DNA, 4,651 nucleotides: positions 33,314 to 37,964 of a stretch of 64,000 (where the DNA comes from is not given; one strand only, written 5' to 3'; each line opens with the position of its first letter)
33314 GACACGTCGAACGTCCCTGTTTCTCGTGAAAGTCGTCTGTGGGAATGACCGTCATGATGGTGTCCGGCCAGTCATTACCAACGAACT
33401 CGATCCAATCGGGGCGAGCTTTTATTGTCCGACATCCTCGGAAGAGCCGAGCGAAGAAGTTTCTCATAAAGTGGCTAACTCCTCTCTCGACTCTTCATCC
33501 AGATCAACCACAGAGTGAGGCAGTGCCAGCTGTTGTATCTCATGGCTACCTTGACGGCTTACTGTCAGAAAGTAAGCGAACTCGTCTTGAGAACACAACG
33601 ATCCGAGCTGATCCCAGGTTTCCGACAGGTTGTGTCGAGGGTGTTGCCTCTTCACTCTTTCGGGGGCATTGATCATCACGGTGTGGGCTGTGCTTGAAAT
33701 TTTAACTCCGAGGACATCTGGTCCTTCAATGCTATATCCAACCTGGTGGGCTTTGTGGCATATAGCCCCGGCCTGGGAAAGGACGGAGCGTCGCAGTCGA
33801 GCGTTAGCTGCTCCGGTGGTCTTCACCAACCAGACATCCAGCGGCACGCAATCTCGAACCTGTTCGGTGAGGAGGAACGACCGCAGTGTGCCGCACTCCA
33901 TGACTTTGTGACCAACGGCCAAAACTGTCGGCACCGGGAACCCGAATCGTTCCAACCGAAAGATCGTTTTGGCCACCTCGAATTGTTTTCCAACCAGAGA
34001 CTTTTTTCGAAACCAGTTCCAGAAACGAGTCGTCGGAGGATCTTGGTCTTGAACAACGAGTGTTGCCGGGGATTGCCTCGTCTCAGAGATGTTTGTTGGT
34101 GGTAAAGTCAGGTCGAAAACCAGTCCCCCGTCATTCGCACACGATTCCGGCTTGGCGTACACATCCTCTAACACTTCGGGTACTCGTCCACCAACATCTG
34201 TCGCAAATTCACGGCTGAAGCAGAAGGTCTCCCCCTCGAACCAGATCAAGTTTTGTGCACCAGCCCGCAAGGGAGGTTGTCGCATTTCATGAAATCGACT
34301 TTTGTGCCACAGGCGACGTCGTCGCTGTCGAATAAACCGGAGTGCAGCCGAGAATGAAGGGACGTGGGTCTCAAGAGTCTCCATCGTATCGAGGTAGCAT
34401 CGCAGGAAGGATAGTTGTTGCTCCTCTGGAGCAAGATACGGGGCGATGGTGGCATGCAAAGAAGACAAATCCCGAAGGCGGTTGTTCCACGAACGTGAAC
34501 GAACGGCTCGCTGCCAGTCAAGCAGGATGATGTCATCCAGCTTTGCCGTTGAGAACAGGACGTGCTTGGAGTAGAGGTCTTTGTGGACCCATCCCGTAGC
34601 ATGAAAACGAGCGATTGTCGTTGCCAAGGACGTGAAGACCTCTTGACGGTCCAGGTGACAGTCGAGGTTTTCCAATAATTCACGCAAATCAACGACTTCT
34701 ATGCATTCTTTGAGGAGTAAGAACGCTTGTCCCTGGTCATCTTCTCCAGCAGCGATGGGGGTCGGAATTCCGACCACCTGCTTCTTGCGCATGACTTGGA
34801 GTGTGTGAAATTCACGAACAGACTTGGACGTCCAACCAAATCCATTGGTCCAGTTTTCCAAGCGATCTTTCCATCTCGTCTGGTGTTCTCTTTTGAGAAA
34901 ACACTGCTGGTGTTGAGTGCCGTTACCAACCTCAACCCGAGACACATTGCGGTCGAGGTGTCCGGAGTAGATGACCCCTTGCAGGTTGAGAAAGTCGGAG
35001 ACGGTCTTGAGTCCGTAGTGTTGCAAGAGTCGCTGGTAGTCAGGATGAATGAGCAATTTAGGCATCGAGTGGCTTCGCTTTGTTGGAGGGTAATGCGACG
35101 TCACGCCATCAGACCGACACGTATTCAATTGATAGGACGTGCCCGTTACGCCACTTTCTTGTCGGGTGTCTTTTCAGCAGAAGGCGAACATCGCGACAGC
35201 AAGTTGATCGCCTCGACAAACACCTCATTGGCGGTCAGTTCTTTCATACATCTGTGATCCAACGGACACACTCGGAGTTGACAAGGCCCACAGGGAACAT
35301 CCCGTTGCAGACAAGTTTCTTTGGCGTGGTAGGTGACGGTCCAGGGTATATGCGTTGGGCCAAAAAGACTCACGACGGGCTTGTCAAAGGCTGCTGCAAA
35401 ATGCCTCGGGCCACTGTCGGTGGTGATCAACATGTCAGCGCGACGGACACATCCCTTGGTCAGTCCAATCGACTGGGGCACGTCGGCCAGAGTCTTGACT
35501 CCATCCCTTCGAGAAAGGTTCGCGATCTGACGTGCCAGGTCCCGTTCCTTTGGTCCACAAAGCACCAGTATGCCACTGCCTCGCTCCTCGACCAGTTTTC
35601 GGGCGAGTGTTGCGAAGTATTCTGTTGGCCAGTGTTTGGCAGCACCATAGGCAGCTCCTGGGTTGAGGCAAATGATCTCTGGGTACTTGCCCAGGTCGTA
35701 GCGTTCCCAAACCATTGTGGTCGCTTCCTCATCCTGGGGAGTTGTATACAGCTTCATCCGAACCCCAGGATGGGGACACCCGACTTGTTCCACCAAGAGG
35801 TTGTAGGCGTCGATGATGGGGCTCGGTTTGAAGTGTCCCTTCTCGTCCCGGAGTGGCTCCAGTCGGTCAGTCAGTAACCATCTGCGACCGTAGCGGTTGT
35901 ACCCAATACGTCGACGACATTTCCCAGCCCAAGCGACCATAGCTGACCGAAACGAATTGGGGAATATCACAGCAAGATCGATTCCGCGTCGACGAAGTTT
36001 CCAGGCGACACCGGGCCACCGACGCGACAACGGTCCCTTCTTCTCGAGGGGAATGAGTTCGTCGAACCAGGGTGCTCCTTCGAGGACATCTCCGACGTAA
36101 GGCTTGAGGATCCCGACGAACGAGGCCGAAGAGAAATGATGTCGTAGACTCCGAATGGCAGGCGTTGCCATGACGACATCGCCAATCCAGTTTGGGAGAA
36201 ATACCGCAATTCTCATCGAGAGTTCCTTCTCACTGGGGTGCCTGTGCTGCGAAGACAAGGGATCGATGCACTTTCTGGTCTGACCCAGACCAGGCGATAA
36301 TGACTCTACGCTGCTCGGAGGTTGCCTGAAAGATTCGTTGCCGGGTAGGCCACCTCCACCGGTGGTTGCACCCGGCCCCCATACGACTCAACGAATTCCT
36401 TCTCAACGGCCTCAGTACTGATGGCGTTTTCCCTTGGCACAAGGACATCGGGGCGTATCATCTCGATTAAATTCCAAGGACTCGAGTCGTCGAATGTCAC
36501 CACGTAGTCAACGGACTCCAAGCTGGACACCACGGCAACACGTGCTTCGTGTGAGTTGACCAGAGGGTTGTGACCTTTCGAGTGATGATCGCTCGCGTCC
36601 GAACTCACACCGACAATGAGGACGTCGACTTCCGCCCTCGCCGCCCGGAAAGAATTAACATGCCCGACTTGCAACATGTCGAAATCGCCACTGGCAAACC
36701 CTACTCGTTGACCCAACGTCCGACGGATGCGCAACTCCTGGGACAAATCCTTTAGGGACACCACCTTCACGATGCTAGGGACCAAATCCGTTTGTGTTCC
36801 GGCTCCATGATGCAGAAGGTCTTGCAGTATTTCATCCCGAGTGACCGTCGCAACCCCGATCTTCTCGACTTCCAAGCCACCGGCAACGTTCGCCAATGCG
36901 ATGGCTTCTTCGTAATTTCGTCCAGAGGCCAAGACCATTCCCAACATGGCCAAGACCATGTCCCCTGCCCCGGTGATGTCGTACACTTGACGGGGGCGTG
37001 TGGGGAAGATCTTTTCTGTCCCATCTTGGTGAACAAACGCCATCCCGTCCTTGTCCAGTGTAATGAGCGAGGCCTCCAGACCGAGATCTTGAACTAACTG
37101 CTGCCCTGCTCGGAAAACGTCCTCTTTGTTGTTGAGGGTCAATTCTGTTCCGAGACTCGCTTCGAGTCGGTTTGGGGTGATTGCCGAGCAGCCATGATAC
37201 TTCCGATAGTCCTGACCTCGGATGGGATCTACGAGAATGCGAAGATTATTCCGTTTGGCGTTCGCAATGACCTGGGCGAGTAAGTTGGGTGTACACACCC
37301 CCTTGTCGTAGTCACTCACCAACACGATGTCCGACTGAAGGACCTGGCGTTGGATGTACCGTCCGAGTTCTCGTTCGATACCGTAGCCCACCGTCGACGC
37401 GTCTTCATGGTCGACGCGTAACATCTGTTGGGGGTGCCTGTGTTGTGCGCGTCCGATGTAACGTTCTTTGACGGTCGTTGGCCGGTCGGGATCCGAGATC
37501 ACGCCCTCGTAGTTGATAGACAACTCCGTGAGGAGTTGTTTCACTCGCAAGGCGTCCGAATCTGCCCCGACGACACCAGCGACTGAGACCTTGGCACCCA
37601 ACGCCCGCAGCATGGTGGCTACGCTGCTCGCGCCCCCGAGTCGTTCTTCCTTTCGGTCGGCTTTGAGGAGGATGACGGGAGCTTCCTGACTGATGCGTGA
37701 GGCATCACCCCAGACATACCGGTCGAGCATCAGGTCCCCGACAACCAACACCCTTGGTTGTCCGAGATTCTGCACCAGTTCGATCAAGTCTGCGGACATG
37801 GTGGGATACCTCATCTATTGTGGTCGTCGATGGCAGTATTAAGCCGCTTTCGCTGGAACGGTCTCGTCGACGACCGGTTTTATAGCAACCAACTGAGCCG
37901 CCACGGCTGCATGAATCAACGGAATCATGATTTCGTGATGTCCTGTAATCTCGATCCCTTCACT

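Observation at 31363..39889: LPS inner-core operon with a tandem-duplicated kinase and an unknown DHS-like gene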

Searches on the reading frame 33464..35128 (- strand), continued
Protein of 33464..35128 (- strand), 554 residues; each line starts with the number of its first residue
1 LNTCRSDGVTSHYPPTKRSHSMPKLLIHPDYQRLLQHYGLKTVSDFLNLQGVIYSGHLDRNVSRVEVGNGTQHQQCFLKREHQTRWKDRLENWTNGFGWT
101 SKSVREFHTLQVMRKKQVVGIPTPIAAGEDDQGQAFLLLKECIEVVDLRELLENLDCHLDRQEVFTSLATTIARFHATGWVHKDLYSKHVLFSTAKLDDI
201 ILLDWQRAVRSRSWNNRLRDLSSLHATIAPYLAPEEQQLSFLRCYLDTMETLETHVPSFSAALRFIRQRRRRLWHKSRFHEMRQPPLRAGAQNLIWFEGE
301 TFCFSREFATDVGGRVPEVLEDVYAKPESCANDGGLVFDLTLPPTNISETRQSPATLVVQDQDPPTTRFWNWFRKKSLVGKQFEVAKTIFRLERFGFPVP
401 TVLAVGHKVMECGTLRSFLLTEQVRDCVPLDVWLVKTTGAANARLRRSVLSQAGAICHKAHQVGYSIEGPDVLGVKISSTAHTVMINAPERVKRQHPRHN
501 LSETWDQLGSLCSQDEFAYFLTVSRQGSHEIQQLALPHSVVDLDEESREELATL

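Call 76: fold_search(model_id=the predicted structure, library=pdb)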
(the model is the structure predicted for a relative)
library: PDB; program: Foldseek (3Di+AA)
matches with E <= 10: 1992; with E <= 0.001: 1140
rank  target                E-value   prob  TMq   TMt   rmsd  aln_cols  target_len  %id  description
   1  6dfl_A                2.2e-11  1.00  0.35  0.71   4.8       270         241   21  WaaP in complex with acyl carrier protein (released 2019-04-03)
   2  7sza_C                2.4e-08  1.00  0.31  0.67   6.7       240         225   17  Crystal Structure Analysis of human PRPK complex with a compound (released 2023-01-25)
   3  7szb_C                9.1e-08  1.00  0.32  0.67   6.2       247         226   16  Crystal Structure Analysis of human PRPK complex with a compound (released 2023-01-25)
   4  1zth_C                4.2e-07  1.00  0.25  0.50  10.0       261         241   18  Crystal Structure of A.fulgidus Rio1 serine protein kinase bound to ADP and Manganese ion (released 2005-07-19)
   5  8k20_B                5.2e-07  1.00  0.28  0.63   5.6       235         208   16  Cryo-EM structure of KEOPS complex from Arabidopsis thaliana (released 2024-04-03)
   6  9p9u                  5.8e-07  1.00  0.25  0.24  18.9       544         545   10  EGFR-KDD with compound2 (released 2025-11-19)
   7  1ztf                  6.4e-07  1.00  0.26  0.50   8.1       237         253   15  Crystal Structure of A.fulgidus Rio1 serine protein kinase (released 2005-07-19)
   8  1zth_D                8.8e-07  1.00  0.25  0.49  10.8       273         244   14  Crystal Structure of A.fulgidus Rio1 serine protein kinase bound to ADP and Manganese ion (released 2005-07-19)
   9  1zth_A                1.7e-06  1.00  0.25  0.50   9.6       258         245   16  Crystal Structure of A.fulgidus Rio1 serine protein kinase bound to ADP and Manganese ion (released 2005-07-19)
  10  6csw_D                3.7e-06  1.00  0.24  0.36   9.7       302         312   14  Crystal Structure of the Human vaccinia-related kinase bound to a N-methyl-N-propyl-dihydropteridine inhibitor (released 2018-04-04)
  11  4qny_B                3.9e-06  1.00  0.25  0.37   9.4       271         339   12  Crystal structure of MapK from Leishmania donovani, LDBPK_331470 (released 2014-07-09)
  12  6cqh_B                4.5e-06  1.00  0.25  0.37   9.7       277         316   13  Crystal Structure of the Human vaccinia-related kinase bound to a N-propynyl-N-ethyl-dihydropteridine inhibitor (released 2018-03-28)
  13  6csw_B                5.3e-06  1.00  0.23  0.35  10.6       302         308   16  Crystal Structure of the Human vaccinia-related kinase bound to a N-methyl-N-propyl-dihydropteridine inhibitor (released 2018-04-04)
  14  7up8_B                5.6e-06  1.00  0.25  0.45   7.2       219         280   13  Crystal structure of C-terminal Domain of MSK1 in complex with covalently bound pyrrolopyrimidine compound 27 (co-crys (released 2022-07-06)
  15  4qny_A                6.5e-06  1.00  0.24  0.36  10.6       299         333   11  Crystal structure of MapK from Leishmania donovani, LDBPK_331470 (released 2014-07-09)
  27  4oli                  1.4e-05  1.00  0.22  0.22  23.5       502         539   10  The pseudokinase/kinase protein from JAK-family member TYK2 (released 2014-05-28)
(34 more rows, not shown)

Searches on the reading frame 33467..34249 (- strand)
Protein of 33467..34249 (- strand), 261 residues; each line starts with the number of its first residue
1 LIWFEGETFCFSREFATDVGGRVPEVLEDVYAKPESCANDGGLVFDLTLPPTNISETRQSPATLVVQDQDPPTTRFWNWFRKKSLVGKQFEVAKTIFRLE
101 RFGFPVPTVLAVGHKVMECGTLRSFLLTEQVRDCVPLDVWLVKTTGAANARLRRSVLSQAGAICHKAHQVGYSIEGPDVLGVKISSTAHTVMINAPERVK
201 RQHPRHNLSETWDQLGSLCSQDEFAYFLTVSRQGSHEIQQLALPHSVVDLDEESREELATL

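Call 8: search_protein_families(library=pfam, proteins=[window:33467-34249:-], max_evalue=10)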
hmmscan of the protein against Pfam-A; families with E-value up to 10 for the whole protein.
seq(261 aa): 1 family
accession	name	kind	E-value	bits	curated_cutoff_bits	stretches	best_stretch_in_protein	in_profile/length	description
PF06293.20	Kdo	-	3.8e-08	33.5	21.3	1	94-171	63-138/207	Lipopolysaccharide kinase (Kdo/WaaP) family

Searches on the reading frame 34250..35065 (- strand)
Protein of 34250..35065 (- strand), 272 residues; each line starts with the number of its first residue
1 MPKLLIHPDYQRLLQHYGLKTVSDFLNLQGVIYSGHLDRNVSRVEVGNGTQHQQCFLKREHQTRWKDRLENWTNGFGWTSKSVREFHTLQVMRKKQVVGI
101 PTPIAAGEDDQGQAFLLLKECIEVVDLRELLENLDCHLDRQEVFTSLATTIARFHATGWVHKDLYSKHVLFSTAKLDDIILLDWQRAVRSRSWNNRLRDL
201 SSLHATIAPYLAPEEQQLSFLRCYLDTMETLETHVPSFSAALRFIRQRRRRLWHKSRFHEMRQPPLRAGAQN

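Call 8: search_protein_families(library=pfam, proteins=[window:34250-35065:-], max_evalue=10)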
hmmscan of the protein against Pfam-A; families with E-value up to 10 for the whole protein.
seq(272 aa): 5 families
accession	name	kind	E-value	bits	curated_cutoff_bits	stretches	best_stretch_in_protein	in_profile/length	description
PF06293.20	Kdo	-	1.5e-16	60.9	21.3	1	73-224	50-207/207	Lipopolysaccharide kinase (Kdo/WaaP) family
PF01636.29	APH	-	1.1e-06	29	23.2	2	83-157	38-110/239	Phosphotransferase enzyme family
PF00069.31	Pkinase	-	0.0031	17.4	31.7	1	80-214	43-167/263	Protein kinase domain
PF03881.20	Fructosamin_kin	-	0.0045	16.7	22.4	1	83-156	57-116/288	Fructosamine kinase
PF07714.23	PK_Tyr_Ser-Thr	-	0.05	13.3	23.1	1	84-174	50-138/258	Protein tyrosine and serine/threonine kinase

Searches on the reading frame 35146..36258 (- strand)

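Call 3: search_protein_families(library=pfam, proteins=[window:35146-36258:-], max_evalue=0.01)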
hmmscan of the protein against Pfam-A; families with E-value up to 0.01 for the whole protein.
window:35146-36258:- (370 aa): 1 family
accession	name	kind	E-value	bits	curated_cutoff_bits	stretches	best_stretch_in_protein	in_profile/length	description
PF01075.23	Glyco_transf_9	-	2.2e-30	106.2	22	1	87-334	7-244/247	Glycosyltransferase family 9 (heptosyltransferase)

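Call 4: search_protein_families(library=ncbifam, proteins=[window:35146-36258:-], max_evalue=0.01)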
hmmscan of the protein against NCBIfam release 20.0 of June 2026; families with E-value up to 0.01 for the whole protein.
window:35146-36258:- (370 aa): 6 families
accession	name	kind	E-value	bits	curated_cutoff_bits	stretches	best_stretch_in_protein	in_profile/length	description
TIGR02195.1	heptsyl_trn_II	equivalog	1.3e-46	159.3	134.6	1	16-354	1-338/339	lipopolysaccharide heptosyltransferase II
NF008162.0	PRK10916.1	equivalog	4.3e-28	98.5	569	1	15-308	1-296/348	ADP-heptose--LPS heptosyltransferase RfaF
NF007742.0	PRK10422.1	equivalog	5.8e-15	54.9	467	1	15-306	6-296/352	lipopolysaccharide core heptosyltransferase RfaQ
TIGR02193.1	heptsyl_trn_I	equivalog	1.8e-14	53.7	185.3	1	206-315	192-297/320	lipopolysaccharide heptosyltransferase I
TIGR02201.1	heptsyl_trn_III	equivalog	1.2e-13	50.9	170.2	1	23-310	8-297/344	putative lipopolysaccharide heptosyltransferase III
NF008204.0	PRK10964.1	equivalog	1.8e-06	27.3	437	1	206-310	190-290/322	lipopolysaccharide heptosyltransferase RfaC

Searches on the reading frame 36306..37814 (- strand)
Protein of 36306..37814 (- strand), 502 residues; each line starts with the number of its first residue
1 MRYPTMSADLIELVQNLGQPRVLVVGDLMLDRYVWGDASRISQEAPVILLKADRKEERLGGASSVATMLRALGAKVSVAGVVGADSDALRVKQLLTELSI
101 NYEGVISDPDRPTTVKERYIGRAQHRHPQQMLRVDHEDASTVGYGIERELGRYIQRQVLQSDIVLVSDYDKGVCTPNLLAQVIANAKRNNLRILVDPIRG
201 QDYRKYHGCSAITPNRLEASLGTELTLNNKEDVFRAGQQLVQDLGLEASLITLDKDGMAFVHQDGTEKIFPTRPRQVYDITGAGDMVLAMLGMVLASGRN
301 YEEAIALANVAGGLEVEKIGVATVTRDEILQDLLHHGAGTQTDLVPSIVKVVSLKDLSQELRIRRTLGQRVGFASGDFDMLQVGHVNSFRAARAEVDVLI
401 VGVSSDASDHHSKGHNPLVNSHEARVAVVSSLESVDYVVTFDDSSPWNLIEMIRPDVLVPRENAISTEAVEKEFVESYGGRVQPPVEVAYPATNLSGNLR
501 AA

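Call 3: search_protein_families(library=pfam, proteins=[window:36306-37814:-], max_evalue=0.01)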
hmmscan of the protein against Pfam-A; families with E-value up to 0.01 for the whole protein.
window:36306-37814:- (502 aa): 3 families
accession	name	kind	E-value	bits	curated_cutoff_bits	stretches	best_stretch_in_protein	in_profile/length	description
PF00294.29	PfkB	-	5e-31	108.6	25.8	1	21-323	3-297/302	pfkB family carbohydrate kinase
PF01467.32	CTP_transf_like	-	6.3e-11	43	21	1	374-480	2-104/133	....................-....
PF08543.17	Phos_pyr_kin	-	0.00048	20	27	1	209-308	120-224/246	Phosphomethylpyrimidine kinase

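Call 4: search_protein_families(library=ncbifam, proteins=[window:36306-37814:-], max_evalue=0.01)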
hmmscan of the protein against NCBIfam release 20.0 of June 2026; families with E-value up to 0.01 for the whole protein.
window:36306-37814:- (502 aa): 22 families
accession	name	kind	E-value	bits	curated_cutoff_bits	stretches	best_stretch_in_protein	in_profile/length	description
NF008454.0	PRK11316.1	equivalog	2.5e-104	349.5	521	1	15-483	6-454/475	bifunctional D-glycero-beta-D-manno-heptose-7-phosphate kinase/D-glycero-beta-D-manno-heptose 1-phosphate adenylyltransferase HldE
TIGR02198.1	rfaE_dom_I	equivalog_domain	7.3e-96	321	345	1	15-331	3-312/315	D-glycero-beta-D-manno-heptose-7-phosphate kinase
TIGR02199.1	rfaE_dom_II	equivalog_domain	1.6e-30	105.8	181.5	1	365-483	7-125/144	D-glycero-beta-D-manno-heptose 1-phosphate adenylyltransferase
TIGR02152.1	D_ribokin_bact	equivalog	4.5e-20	72.2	299.65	1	179-323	143-288/298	ribokinase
TIGR03168.1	1-PFK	subfamily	9.1e-17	60.9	216.4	1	64-329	40-295/305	hexose kinase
TIGR03828.1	pfkB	equivalog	2.4e-16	59.6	292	1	65-329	41-295/305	1-phosphofructokinase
NF008353.0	PRK11142.1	equivalog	1.3e-13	51.1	341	1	70-328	51-298/307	ribokinase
NF007068.0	PRK09513.1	equivalog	2.3e-10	40.2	432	1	157-328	128-298/312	1-phosphofructokinase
NF053626.1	RibKinHalex1628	equivalog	3e-10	40.1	330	2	60-116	39-95/293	ATP-dependent ribose-1-phosphate kinase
TIGR04382.1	myo_inos_iolC_N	equivalog_domain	1.3e-08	34.5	300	1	234-324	208-298/309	5-dehydro-2-deoxygluconokinase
TIGR00125.1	cyt_tran_rel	domain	2.6e-08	33.9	27.7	1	371-436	1-63/65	adenylyltransferase/cytidyltransferase family protein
NF006957.1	PRK09434.1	equivalog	1e-07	31.8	450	1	227-318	193-289/302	fructokinase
NF007355.0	PRK09850.1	equivalog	4e-07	29.4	540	1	160-309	133-280/313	pseudouridine kinase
NF041320.1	pfkB_Halo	equivalog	2.9e-06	26.9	400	1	204-309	166-270/302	1-phosphofructokinase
TIGR01518.1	g3p_cytidyltrns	equivalog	3.4e-06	27.2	165.4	1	375-440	4-67/125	glycerol-3-phosphate cytidylyltransferase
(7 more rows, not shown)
